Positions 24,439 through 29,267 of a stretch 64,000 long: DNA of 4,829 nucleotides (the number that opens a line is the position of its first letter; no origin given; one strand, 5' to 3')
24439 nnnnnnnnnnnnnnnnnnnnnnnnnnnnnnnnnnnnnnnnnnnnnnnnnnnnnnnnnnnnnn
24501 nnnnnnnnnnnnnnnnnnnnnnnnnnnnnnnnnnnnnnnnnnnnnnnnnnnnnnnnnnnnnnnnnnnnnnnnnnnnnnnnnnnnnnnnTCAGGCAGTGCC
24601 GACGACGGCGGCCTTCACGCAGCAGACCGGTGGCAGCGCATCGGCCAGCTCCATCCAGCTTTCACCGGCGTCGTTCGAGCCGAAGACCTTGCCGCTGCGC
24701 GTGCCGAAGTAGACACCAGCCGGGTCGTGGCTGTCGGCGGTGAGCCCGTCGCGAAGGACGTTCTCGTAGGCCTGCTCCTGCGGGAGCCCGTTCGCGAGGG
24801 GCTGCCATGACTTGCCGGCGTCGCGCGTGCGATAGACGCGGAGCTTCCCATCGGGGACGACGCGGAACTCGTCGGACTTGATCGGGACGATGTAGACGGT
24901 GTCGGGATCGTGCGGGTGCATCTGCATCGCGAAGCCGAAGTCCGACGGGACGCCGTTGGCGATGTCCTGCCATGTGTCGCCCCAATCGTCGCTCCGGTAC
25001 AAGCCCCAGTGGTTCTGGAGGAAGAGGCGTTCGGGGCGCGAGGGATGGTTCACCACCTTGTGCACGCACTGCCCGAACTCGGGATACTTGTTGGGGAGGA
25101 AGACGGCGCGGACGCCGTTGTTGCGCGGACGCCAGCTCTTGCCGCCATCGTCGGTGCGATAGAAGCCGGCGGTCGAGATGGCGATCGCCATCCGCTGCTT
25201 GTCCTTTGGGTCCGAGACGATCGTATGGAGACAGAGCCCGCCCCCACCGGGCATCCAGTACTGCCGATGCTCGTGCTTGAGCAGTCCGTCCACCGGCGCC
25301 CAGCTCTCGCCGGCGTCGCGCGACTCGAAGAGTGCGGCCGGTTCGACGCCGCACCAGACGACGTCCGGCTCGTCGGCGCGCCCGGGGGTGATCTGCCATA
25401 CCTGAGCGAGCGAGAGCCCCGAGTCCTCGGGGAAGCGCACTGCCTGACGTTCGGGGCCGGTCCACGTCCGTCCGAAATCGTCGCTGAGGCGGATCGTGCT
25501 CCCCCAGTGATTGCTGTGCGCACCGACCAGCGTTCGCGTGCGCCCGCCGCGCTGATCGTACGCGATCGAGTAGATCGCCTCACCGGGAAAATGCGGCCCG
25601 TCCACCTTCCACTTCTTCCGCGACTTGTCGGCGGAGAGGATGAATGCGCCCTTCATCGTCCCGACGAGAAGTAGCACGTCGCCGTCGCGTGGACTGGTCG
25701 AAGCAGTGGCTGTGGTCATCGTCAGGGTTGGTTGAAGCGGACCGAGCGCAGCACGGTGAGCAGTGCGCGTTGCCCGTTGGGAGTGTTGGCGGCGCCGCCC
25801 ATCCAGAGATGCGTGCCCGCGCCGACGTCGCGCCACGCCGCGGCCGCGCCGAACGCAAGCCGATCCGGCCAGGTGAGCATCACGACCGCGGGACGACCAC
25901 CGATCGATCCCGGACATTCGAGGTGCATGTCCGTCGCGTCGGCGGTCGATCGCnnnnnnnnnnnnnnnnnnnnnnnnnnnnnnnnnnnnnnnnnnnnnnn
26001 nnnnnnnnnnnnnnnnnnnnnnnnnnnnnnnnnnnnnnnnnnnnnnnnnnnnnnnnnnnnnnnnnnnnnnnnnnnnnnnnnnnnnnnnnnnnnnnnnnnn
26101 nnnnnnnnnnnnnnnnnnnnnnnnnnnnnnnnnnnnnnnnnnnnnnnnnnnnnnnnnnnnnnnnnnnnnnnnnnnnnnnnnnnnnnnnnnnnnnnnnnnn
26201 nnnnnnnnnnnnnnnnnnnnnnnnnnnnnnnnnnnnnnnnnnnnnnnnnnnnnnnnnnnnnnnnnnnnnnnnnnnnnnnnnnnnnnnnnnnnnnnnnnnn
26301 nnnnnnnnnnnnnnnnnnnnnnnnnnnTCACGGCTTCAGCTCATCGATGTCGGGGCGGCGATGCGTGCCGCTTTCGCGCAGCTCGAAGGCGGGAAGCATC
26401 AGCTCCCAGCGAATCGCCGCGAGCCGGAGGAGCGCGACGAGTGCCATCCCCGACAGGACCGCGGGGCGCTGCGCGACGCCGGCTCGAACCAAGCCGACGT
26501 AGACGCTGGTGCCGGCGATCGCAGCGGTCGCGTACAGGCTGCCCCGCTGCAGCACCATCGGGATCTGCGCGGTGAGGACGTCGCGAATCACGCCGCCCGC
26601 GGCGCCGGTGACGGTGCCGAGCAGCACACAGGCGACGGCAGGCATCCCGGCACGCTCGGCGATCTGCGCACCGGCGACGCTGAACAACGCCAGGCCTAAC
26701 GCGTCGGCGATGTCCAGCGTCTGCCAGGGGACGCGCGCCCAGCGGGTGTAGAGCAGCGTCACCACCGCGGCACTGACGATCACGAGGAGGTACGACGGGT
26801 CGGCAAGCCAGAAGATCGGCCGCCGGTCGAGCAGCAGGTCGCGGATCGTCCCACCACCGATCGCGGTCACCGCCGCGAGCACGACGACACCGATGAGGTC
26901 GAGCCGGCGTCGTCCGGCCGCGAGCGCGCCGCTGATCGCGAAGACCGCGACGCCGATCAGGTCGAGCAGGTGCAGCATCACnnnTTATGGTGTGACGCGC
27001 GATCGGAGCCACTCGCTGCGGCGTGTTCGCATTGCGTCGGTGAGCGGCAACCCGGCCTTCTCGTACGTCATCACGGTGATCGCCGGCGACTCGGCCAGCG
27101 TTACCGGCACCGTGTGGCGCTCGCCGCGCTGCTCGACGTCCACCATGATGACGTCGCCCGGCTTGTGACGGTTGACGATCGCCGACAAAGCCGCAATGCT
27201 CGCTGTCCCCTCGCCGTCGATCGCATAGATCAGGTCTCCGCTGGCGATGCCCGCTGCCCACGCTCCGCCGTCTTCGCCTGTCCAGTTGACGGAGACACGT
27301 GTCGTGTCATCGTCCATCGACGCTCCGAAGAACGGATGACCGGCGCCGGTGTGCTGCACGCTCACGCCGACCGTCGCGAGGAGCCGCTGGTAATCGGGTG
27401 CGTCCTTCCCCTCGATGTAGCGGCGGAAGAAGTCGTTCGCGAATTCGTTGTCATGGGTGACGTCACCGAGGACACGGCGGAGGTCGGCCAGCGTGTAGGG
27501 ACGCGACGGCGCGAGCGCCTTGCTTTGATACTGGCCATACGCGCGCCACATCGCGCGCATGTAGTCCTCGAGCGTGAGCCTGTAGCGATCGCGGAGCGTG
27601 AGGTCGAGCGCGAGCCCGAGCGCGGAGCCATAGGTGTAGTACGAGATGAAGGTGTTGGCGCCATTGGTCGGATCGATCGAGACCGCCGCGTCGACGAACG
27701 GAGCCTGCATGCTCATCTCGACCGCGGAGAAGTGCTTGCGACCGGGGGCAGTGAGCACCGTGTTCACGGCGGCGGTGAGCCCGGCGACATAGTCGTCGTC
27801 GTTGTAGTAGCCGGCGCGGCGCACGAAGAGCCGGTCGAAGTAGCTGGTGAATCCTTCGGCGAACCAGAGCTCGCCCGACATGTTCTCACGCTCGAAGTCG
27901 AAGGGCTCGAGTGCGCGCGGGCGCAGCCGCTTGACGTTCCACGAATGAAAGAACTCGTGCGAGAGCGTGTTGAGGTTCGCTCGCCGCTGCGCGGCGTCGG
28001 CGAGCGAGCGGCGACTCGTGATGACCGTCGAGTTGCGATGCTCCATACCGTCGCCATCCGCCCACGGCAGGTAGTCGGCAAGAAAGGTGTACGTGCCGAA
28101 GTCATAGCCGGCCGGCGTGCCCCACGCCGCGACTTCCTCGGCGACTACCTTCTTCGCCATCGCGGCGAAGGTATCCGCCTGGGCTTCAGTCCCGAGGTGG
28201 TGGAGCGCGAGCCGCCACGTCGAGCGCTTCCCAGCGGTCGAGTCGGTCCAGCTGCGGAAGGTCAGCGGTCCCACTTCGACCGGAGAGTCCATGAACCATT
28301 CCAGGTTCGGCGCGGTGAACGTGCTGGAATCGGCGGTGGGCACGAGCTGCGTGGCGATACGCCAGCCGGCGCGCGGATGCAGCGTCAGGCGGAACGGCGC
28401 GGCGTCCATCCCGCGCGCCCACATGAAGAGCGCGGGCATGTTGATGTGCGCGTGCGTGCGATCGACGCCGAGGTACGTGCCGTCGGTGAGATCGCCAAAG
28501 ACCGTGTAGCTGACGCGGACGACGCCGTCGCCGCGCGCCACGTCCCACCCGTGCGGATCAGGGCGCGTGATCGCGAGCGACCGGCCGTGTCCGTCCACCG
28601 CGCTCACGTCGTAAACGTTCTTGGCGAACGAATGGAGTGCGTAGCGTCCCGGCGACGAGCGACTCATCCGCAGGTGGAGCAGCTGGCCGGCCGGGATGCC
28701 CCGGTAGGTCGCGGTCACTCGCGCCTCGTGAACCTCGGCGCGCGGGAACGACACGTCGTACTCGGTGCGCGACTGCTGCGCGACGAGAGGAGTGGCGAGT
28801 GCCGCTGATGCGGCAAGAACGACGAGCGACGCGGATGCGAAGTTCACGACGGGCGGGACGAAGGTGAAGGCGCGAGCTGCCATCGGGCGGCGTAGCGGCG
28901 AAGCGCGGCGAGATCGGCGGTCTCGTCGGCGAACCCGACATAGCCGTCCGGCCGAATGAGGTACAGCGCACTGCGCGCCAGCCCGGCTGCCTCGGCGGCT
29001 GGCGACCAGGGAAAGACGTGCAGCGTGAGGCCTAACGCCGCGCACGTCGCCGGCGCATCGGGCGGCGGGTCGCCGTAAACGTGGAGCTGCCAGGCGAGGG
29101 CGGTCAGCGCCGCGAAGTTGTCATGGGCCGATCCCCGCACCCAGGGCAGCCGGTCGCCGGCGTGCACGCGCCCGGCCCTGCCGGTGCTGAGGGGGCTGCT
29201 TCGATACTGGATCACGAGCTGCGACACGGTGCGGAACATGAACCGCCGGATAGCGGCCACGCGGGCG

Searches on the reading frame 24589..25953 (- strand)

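Call 40: search_protein_families(library=pfam, proteins=[window:24589-25953:-], max_evalue=0.00001)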
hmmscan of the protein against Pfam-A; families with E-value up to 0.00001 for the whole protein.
window:24589-25953:- (454 aa): 2 families
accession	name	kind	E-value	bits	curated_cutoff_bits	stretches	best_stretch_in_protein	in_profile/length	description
PF15902.12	Sortilin-Vps10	-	2e-16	60.3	33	0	318-385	3-59/446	Sortilin, neurotensin receptor 3,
PF02012.26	BNR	-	1.6e-09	36.7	27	0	265-275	1-11/12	BNR/Asp-box repeat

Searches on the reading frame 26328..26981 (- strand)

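Call 40: search_protein_families(library=pfam, proteins=[window:26328-26981:-], max_evalue=0.00001)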
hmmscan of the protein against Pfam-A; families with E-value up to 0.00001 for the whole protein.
window:26328-26981:- (217 aa): 1 family
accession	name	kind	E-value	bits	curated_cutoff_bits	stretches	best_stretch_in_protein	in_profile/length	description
PF03458.18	Gly_transporter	-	2.5e-46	155.9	23.5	2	5-78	2-76/78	Glycine transporter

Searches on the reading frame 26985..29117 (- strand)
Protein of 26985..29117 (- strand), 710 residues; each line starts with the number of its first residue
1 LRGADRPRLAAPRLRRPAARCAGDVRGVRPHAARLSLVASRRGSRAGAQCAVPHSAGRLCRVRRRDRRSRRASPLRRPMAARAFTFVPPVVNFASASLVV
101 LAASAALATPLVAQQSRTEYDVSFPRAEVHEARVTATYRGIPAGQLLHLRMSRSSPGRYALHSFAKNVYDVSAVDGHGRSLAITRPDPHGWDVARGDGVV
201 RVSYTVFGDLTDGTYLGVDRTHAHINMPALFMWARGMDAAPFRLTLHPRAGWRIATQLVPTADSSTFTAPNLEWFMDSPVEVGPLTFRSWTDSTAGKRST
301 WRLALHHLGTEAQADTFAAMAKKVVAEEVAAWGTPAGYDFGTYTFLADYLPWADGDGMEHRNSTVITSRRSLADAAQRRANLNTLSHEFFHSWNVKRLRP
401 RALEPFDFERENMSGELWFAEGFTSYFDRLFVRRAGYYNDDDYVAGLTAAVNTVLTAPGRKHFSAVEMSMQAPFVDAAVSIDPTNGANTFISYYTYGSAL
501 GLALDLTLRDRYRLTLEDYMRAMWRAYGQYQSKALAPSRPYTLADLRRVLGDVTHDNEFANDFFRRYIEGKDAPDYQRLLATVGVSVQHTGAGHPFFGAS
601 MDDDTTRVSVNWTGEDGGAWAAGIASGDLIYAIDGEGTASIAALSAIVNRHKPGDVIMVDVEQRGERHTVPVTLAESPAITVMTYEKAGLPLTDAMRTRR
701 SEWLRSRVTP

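Call 40: search_protein_families(library=pfam, proteins=[window:26985-29117:-], max_evalue=0.00001)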
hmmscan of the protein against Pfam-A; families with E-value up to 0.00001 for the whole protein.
window:26985-29117:- (710 aa): 3 families
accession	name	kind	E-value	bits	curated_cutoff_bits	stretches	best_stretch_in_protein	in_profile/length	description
PF17899.6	Peptidase_M61_N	-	2.3e-42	145.3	23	1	119-283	1-167/168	Peptidase M61 N-terminal domain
PF05299.18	Peptidase_M61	-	1.2e-34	119.7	22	1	382-498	3-116/118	M61 glycyl aminopeptidase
PF13180.12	PDZ_2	-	2.8e-06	28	27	1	596-674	2-80/80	PDZ domain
